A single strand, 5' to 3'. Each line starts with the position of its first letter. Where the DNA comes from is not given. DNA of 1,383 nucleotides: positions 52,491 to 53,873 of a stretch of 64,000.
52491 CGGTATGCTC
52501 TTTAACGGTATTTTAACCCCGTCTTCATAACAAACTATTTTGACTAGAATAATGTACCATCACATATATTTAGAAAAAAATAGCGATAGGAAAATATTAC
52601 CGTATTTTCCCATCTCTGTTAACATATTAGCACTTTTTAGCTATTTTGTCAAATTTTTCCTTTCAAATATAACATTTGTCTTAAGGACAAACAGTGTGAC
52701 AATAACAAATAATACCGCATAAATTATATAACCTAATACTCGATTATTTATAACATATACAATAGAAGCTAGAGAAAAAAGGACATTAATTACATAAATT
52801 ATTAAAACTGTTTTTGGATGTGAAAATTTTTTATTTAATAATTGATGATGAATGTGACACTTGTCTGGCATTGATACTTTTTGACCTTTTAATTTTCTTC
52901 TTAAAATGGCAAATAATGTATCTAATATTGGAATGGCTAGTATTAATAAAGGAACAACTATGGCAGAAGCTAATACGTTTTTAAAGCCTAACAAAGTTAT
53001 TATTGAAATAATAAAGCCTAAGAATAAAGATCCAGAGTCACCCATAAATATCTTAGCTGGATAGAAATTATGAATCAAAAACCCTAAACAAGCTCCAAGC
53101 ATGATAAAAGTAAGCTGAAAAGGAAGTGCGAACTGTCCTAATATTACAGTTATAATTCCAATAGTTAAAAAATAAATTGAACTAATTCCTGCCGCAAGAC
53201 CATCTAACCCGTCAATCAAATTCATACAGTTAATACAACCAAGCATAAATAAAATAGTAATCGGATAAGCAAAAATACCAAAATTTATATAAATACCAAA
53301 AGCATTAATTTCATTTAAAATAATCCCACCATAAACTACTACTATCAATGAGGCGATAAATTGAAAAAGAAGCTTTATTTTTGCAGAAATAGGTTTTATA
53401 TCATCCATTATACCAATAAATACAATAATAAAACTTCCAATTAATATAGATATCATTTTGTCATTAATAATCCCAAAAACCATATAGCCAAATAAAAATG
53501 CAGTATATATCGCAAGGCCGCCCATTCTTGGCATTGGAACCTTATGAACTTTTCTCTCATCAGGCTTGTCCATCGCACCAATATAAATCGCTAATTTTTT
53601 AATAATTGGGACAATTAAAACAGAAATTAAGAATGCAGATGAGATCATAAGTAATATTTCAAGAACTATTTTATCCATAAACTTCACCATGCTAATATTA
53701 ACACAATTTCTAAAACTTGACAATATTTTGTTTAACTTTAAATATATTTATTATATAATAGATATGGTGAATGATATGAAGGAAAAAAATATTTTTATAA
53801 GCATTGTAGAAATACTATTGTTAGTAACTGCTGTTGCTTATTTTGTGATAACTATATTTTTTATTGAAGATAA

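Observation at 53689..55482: Membrane protein made only of tandem PASTA-like repeats, divergent from tagO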

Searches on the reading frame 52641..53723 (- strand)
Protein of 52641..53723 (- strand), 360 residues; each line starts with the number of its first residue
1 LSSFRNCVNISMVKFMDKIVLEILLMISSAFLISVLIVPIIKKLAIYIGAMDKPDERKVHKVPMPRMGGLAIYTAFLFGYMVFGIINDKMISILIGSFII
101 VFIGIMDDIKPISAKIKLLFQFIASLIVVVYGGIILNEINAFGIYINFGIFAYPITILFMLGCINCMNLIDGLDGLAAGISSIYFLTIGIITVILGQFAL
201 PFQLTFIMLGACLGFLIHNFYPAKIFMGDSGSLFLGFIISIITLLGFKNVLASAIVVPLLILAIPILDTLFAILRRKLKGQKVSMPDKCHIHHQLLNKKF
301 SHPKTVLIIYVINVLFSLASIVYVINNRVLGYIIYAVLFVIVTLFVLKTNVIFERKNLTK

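Call 3: search_protein_families(library=pfam, proteins=[window:52641-53723:-], max_evalue=1)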
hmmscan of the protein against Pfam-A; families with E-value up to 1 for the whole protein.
window:52641-53723:- (360 aa): 1 family
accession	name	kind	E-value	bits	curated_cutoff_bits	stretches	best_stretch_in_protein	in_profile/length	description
PF00953.26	Glycos_transf_4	-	8.7e-39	133.5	27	1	91-245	2-158/160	Glycosyl transferase family 4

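Call 4: search_protein_families(library=ncbifam, proteins=[window:52641-53723:-], max_evalue=1)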
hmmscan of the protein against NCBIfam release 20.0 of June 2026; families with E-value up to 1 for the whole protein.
window:52641-53723:- (360 aa): 3 families
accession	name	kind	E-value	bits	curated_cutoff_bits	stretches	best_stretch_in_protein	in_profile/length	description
TIGR02380.1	ECA_wecA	exception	4.4e-45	154.3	326.05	1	27-353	4-340/346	UDP-N-acetylglucosamine--undecaprenyl-phosphate N-acetylglucosaminephosphotransferase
NF053644.1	MraY_archaea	equivalog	2e-33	116.2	450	2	114-320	150-339/340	pseudomurein biosynthesis MraY family phospho-N-acetylmuramoyl-pentapeptide-transferase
TIGR00445.1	mraY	equivalog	7.9e-26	91.3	192.05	1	32-323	3-317/321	phospho-N-acetylmuramoyl-pentapeptide-transferase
